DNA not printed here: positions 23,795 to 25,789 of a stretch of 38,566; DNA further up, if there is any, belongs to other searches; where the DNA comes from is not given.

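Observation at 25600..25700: HynL terminates exactly at the processing-site histidine, and a dispersed repeat starts 4 nt later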

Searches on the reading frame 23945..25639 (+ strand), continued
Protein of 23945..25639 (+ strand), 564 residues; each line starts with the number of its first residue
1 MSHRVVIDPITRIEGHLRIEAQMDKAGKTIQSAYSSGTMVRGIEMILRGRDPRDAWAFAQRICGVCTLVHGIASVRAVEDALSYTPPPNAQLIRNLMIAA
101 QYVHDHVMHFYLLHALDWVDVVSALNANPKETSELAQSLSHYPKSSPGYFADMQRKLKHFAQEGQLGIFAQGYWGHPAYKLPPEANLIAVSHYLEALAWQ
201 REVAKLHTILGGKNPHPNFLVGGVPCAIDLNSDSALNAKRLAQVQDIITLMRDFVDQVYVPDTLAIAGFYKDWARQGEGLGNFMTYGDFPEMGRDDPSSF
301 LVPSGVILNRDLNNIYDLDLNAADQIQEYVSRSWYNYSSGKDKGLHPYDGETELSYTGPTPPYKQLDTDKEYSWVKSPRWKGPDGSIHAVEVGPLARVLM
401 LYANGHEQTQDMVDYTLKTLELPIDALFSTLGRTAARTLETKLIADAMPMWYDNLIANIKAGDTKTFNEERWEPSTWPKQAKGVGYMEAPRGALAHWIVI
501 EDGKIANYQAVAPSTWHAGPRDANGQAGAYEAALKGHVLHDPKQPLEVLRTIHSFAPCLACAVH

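Call 56: search_protein_families(library=ncbifam, proteins=[window:23945-25639:+, P0130, P0152, P0197, P0226, P0230, P0240, P0265, P0147], max_evalue=1e-20)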
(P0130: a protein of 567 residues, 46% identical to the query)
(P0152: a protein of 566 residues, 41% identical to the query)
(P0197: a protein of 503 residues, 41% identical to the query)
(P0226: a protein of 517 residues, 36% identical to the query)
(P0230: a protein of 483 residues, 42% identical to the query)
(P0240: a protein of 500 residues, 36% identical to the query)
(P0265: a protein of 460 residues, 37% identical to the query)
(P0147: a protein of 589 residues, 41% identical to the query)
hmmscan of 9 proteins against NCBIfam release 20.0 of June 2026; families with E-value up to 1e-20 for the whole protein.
window:23945-25639:+ (564 aa): 7 families
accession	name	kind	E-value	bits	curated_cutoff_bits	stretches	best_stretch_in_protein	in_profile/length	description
NF007550.0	PRK10170.1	equivalog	3.7e-205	682.8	1101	1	3-564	17-582/597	Ni/Fe-hydrogenase large subunit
NF007778.0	PRK10467.1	equivalog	9.5e-175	582.1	969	1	1-564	1-552/567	hydrogenase 2 large subunit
NF033181.1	NiFeSe_hydrog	equivalog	6.2e-140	467.4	600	1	3-564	2-495/507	nickel-dependent hydrogenase large subunit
NF045518.1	H2_NiFeSe_large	exception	6.4e-99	332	780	2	176-564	130-480/485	NiFeSe hydrogenase large subunit HysA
TIGR03295.1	frhA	equivalog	3.8e-34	118.3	392.5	1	1-118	1-117/412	coenzyme F420 hydrogenase subunit alpha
NF041785.2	VhuA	equivalog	8e-25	87.2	800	1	4-120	3-118/418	F420-non-reducing hydrogenase Vhu subunit A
NF040828.1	sulfhyd_ShyA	equivalog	3e-22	79.1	700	0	6-130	4-127/415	NAD(P)-dependent hydrogenase/sulfhydrogenase 2 subunit alpha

P0130 (567 aa): 4 families
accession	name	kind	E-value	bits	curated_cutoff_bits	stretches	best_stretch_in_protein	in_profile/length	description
NF007550.0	PRK10170.1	equivalog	7.7e-103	344.9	1101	1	5-564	19-579/597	Ni/Fe-hydrogenase large subunit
NF007778.0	PRK10467.1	equivalog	4e-88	296.1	969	1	2-567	2-552/567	hydrogenase 2 large subunit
NF033181.1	NiFeSe_hydrog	equivalog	1.5e-77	261.6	600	1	158-563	127-491/507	nickel-dependent hydrogenase large subunit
NF045518.1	H2_NiFeSe_large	exception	4.3e-48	164.3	780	1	188-564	130-477/485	NiFeSe hydrogenase large subunit HysA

P0152 (566 aa): 5 families
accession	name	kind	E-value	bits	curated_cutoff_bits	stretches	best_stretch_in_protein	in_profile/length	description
NF033181.1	NiFeSe_hydrog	equivalog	1.2e-126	423.7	600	2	258-566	218-495/507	nickel-dependent hydrogenase large subunit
NF007550.0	PRK10170.1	equivalog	7.9e-116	387.8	1101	1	3-566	18-582/597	Ni/Fe-hydrogenase large subunit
NF007778.0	PRK10467.1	equivalog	1.2e-114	383.7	969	1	3-566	4-552/567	hydrogenase 2 large subunit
NF045518.1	H2_NiFeSe_large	exception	1.7e-93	314.1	780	2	262-566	195-480/485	NiFeSe hydrogenase large subunit HysA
TIGR03295.1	frhA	equivalog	1.4e-24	86.8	392.5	0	5-95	6-98/412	coenzyme F420 hydrogenase subunit alpha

P0197 (503 aa): 6 families
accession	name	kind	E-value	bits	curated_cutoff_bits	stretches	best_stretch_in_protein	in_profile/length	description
NF033181.1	NiFeSe_hydrog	equivalog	6.6e-165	549.8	600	1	1-503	1-495/507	nickel-dependent hydrogenase large subunit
NF045518.1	H2_NiFeSe_large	exception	4.1e-131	438.1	780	2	138-503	114-480/485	NiFeSe hydrogenase large subunit HysA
NF007778.0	PRK10467.1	equivalog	2.5e-84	283.6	969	2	136-503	155-552/567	hydrogenase 2 large subunit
NF007550.0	PRK10170.1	equivalog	1.1e-78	265.1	1101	2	136-503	170-582/597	Ni/Fe-hydrogenase large subunit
TIGR03295.1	frhA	equivalog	3.5e-26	92.1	392.5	0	3-120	4-120/412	coenzyme F420 hydrogenase subunit alpha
NF041785.2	VhuA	equivalog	6.7e-24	84.2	800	0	1-139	1-132/418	F420-non-reducing hydrogenase Vhu subunit A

P0226 (517 aa): 6 families
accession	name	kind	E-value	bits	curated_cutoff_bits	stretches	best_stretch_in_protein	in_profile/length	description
NF033181.1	NiFeSe_hydrog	equivalog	2.6e-156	521.5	600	1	4-517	2-495/507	nickel-dependent hydrogenase large subunit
NF045518.1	H2_NiFeSe_large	exception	6e-119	398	780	2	152-517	121-480/485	NiFeSe hydrogenase large subunit HysA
NF007778.0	PRK10467.1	equivalog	1.4e-92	310.9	969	2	167-517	181-552/567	hydrogenase 2 large subunit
NF007550.0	PRK10170.1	equivalog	7.4e-75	252.5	1101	2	166-517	195-582/597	Ni/Fe-hydrogenase large subunit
TIGR03295.1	frhA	equivalog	1e-30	107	392.5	0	4-121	3-121/412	coenzyme F420 hydrogenase subunit alpha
NF040828.1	sulfhyd_ShyA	equivalog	3.6e-23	82.1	700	0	327-517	227-411/415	NAD(P)-dependent hydrogenase/sulfhydrogenase 2 subunit alpha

P0230 (483 aa): 7 families
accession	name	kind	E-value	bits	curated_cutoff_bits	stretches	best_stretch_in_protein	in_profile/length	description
NF033181.1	NiFeSe_hydrog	equivalog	7.4e-163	543.1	600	1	1-483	1-495/507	nickel-dependent hydrogenase large subunit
NF045518.1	H2_NiFeSe_large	exception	3.4e-134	448.3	780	1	3-483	3-480/485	NiFeSe hydrogenase large subunit HysA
NF007778.0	PRK10467.1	equivalog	2.1e-82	277.2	969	2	153-483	188-552/567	hydrogenase 2 large subunit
NF007550.0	PRK10170.1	equivalog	1.1e-70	238.7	1101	2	153-483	203-582/597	Ni/Fe-hydrogenase large subunit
TIGR03295.1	frhA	equivalog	6.2e-42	144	392.5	1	3-188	4-162/412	coenzyme F420 hydrogenase subunit alpha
NF040828.1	sulfhyd_ShyA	equivalog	1.3e-28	100.1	700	0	5-119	4-117/415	NAD(P)-dependent hydrogenase/sulfhydrogenase 2 subunit alpha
NF041785.2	VhuA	equivalog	4e-23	81.6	800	0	1-189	1-173/418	F420-non-reducing hydrogenase Vhu subunit A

P0240 (500 aa): 7 families
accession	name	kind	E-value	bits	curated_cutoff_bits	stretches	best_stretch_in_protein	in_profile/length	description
NF033181.1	NiFeSe_hydrog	equivalog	2.3e-171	571.2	600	1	3-500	2-495/507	nickel-dependent hydrogenase large subunit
NF045518.1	H2_NiFeSe_large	exception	9e-119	397.4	780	2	146-500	119-480/485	NiFeSe hydrogenase large subunit HysA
NF007778.0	PRK10467.1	equivalog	2.9e-85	286.7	969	1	1-500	1-552/567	hydrogenase 2 large subunit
NF007550.0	PRK10170.1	equivalog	6.8e-72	242.7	1101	2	299-500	365-582/597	Ni/Fe-hydrogenase large subunit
TIGR03295.1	frhA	equivalog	6.1e-38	130.8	392.5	1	1-454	1-364/412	coenzyme F420 hydrogenase subunit alpha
NF040828.1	sulfhyd_ShyA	equivalog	5.7e-27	94.7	700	0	7-118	5-117/415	NAD(P)-dependent hydrogenase/sulfhydrogenase 2 subunit alpha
NF041785.2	VhuA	equivalog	6.5e-23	81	800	0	4-117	3-117/418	F420-non-reducing hydrogenase Vhu subunit A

P0265 (460 aa): 7 families
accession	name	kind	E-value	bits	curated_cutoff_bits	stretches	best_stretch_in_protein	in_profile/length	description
NF033181.1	NiFeSe_hydrog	equivalog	2.2e-140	468.9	600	1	6-460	4-495/507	nickel-dependent hydrogenase large subunit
NF045518.1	H2_NiFeSe_large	exception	4.5e-129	431.4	780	2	6-324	4-319/485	NiFeSe hydrogenase large subunit HysA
NF007778.0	PRK10467.1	equivalog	1.5e-85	287.6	969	3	3-119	3-118/567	hydrogenase 2 large subunit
NF007550.0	PRK10170.1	equivalog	6.4e-65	219.7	1101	2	5-119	18-133/597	Ni/Fe-hydrogenase large subunit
TIGR03295.1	frhA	equivalog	1.3e-48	166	392.5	1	7-460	6-395/412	coenzyme F420 hydrogenase subunit alpha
NF040828.1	sulfhyd_ShyA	equivalog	3.2e-26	92.2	700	0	6-124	3-122/415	NAD(P)-dependent hydrogenase/sulfhydrogenase 2 subunit alpha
NF041785.2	VhuA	equivalog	1.3e-25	89.9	800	1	6-204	4-193/418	F420-non-reducing hydrogenase Vhu subunit A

P0147 (589 aa): 6 families
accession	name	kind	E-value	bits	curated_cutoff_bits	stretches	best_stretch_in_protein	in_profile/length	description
NF007550.0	PRK10170.1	equivalog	2.2e-127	426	1101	1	3-577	18-591/597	Ni/Fe-hydrogenase large subunit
NF033181.1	NiFeSe_hydrog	equivalog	3.2e-120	402.4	600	2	262-574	222-501/507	nickel-dependent hydrogenase large subunit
NF007778.0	PRK10467.1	equivalog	2.5e-115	386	969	1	3-577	4-561/567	hydrogenase 2 large subunit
NF045518.1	H2_NiFeSe_large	exception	9.8e-91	305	780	2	263-571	196-483/485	NiFeSe hydrogenase large subunit HysA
TIGR03295.1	frhA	equivalog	9.1e-25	87.4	392.5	0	3-117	4-119/412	coenzyme F420 hydrogenase subunit alpha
NF041785.2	VhuA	equivalog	7.6e-21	74.1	800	0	1-130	1-128/418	F420-non-reducing hydrogenase Vhu subunit A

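Call 57: find_related_loci(query=window:23945-25639:+, collection=genome_contigs, flank=10000)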
Query window:23945-25639:+ (564 aa) in genome_contigs; peptide patterns used: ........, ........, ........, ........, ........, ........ (x = any residue, [..] = any of these).
600 stretches matched a pattern (row limit reached: there are more); 594 encode a relative of the query (tblastn E <= 1e-3); the best 80 are kept; 80 distinct loci.
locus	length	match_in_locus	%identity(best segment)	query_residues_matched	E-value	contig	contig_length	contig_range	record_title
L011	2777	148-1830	85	1-564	0e+0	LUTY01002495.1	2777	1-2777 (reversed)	Candidatus Thiomargarita nelsonii strain THI036 THI368, whole genome shotgun sequence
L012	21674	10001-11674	80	1-564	0e+0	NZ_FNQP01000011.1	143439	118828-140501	Thiothrix caldifontis strain DSM 21228, whole genome shotgun sequence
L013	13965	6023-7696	80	1-564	0e+0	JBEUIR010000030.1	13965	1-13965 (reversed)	MAG: Candidatus Thiothrix namsaraevi isolate LIN_1_Thio scaffold_30, whole genome shotgun sequence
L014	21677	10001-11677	79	1-564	0e+0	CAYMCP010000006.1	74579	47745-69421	MAG TPA_asm: uncultured Thiotrichaceae bacterium isolate SRP141376_co5_7 genome assembly, contig: NODE_710_length_74579_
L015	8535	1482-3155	78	1-564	0e+0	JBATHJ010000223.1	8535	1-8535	MAG: Gammaproteobacteria bacterium isolate MFD10301_ilm_asm_bin16 k127_272897, whole genome shotgun sequence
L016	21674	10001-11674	79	1-564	0e+0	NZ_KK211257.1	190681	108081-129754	Thiothrix lacustris DSM 21227 Q394DRAFT_scaffold00004.4, whole genome shotgun sequence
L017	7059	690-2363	78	1-564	0e+0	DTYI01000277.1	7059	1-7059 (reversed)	MAG TPA_asm: Thiotrichales bacterium isolate UWMA-0217 k99_819826, whole genome shotgun sequence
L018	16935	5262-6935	78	1-564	0e+0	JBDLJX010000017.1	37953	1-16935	MAG: Pseudomonadota bacterium isolate MAG113 MAG113_17, whole genome shotgun sequence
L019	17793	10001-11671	77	1-564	0e+0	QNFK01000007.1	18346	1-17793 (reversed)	MAG: Gammaproteobacteria bacterium isolate B5_G11 B5_Guay11_scaffold_00184, whole genome shotgun sequence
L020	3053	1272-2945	77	1-564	0e+0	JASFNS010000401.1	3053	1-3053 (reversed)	MAG: Thiogranum sp. isolate D0819M02metaG_Bin_1_Cleaned_1 D0819M02metaG_FD_scaffold_23399_c1, whole genome shotgun seque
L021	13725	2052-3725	78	1-564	0e+0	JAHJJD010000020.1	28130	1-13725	MAG: Gammaproteobacteria bacterium isolate Modern_marine_rock_biofilm.mb.20 Modern_marine_rock.mb.20_k141_94997, whole g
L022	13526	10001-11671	77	2-564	0e+0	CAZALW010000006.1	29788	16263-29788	MAG TPA_asm: uncultured Thiotrichaceae bacterium isolate SRP215229_co1_200 genome assembly, contig: NODE_826_length_2978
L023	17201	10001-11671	77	1-564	0e+0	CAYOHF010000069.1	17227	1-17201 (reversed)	MAG TPA_asm: uncultured Woeseiaceae bacterium isolate SRP155585_co2_229 genome assembly, contig: NODE_1820_length_17227_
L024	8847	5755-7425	78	1-564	0e+0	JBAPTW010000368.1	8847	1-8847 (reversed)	MAG: Gammaproteobacteria bacterium isolate MFD01233_ilm_asm_bin41 k127_47590, whole genome shotgun sequence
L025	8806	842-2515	77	1-564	0e+0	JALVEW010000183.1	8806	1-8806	MAG: Sedimenticola sp. isolate 134-614_metabat2_scaf2bin.133 134-614_scaffold_5277_c1, whole genome shotgun sequence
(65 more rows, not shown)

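Call 69: find_encoding_contigs(protein=P0118, flank=6000, max_places=2)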
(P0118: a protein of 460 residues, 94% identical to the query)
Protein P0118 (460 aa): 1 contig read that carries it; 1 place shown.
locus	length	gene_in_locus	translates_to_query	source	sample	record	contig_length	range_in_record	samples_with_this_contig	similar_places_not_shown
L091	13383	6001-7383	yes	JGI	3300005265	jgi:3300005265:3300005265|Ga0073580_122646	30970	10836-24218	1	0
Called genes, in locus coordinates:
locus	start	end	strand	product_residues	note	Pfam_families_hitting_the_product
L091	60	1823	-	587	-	-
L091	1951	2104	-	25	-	-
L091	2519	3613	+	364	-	PF01058:Oxidored_q6, PF14720:NiFe_hyd_SSU_C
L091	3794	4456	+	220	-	-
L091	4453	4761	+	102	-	-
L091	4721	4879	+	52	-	-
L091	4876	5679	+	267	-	PF02754:CCG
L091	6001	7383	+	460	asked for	PF00374:NiFeSe_Hases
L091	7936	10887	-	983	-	PF21088:MS_channel_1st, PF00924:MS_channel_2nd, PF21082:MS_channel_3rd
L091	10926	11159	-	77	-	-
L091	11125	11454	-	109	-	-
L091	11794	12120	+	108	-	PF24393:Pepco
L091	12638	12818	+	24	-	-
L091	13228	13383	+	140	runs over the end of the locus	-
